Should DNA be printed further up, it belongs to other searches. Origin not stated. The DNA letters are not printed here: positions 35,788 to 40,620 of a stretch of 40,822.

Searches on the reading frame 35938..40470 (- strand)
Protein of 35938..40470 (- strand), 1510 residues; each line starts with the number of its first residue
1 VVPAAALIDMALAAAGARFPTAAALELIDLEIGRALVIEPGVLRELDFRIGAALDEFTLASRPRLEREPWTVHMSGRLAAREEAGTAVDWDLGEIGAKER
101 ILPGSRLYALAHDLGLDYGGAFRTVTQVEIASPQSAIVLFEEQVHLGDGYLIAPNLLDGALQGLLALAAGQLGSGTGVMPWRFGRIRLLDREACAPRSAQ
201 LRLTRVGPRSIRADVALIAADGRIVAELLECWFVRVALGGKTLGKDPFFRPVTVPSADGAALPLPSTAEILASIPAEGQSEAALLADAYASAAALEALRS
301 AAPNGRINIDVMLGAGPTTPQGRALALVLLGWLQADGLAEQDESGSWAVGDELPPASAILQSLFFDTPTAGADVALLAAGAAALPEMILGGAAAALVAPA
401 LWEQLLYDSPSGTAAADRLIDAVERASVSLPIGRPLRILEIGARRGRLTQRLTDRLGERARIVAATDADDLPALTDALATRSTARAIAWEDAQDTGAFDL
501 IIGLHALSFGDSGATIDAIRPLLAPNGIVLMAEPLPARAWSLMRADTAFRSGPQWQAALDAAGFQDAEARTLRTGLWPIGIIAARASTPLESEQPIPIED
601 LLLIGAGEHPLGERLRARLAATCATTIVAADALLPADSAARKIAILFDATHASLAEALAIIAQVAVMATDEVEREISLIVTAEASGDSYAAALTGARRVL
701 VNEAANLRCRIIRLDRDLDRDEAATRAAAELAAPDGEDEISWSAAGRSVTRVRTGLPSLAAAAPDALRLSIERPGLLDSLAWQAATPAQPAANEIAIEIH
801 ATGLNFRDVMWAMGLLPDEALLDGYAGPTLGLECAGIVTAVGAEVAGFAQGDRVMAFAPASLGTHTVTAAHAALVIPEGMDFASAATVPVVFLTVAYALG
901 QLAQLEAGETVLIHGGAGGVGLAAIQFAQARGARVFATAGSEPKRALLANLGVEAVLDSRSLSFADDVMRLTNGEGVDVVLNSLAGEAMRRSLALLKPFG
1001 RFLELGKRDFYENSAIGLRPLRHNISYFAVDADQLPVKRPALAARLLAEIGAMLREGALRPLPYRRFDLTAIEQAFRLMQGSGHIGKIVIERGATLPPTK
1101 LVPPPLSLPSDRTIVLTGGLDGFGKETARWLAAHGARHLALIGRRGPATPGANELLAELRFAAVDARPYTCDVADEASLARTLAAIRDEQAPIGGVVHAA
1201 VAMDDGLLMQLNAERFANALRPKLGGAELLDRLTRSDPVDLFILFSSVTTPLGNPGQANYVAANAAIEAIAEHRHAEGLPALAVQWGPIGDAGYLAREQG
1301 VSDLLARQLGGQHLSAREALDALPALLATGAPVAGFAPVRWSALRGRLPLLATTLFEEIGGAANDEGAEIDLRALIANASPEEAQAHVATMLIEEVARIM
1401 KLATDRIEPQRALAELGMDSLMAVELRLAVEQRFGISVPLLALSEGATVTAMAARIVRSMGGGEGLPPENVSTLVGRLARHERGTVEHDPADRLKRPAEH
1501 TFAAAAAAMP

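Call 8: search_protein_families(library=pfam, proteins=[window:35938-40470:-], max_evalue=0.001)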
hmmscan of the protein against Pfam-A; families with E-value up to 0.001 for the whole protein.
window:35938-40470:- (1510 aa): 12 families
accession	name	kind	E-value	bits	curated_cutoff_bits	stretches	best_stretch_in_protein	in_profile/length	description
PF08659.16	KR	-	3.5e-58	196.9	22.6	1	1113-1290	2-179/180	KR domain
PF13602.12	ADH_zinc_N_2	-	3.6e-23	83.4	27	1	951-1090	1-134/134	Zinc-binding dehydrogenase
PF00107.32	ADH_zinc_N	-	1.5e-22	80.4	31.8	1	919-1024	1-106/129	Zinc-binding dehydrogenase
PF14765.12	PS-DH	-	6.2e-17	62.1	23.7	1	102-228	17-151/166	Polyketide synthase dehydratase N-terminal domain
PF00106.31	adh_short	-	2.7e-14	53.6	26.6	1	1113-1275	2-164/195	short chain dehydrogenase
PF00550.31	PP-binding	-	3.3e-14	53.3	20.8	1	1392-1456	3-67/67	Phosphopantetheine attachment site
PF08240.17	ADH_N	-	2.1e-09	38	23.5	1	792-855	2-61/104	Alcohol dehydrogenase GroES-like domain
PF13561.12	adh_short_C2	-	1e-08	35.5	27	1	1121-1271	6-154/236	Enoyl-(Acyl carrier protein) reductase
PF13489.12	Methyltransf_23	-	1.3e-05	25.5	27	1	417-563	7-158/164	Methyltransferase domain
PF23297.2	ACP_SdgA_C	-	6e-05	23.5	27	1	1382-1457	5-80/95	Highly reducing polyketide synthase sdgA, C-terminal ACP domain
PF08242.18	Methyltransf_12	-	0.00052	21.1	30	0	439-528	1-97/98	Methyltransferase domain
PF21089.3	PKS_DH_N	-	0.00076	19.8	27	0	2-53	41-91/103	Polyketide synthase dehydratase domain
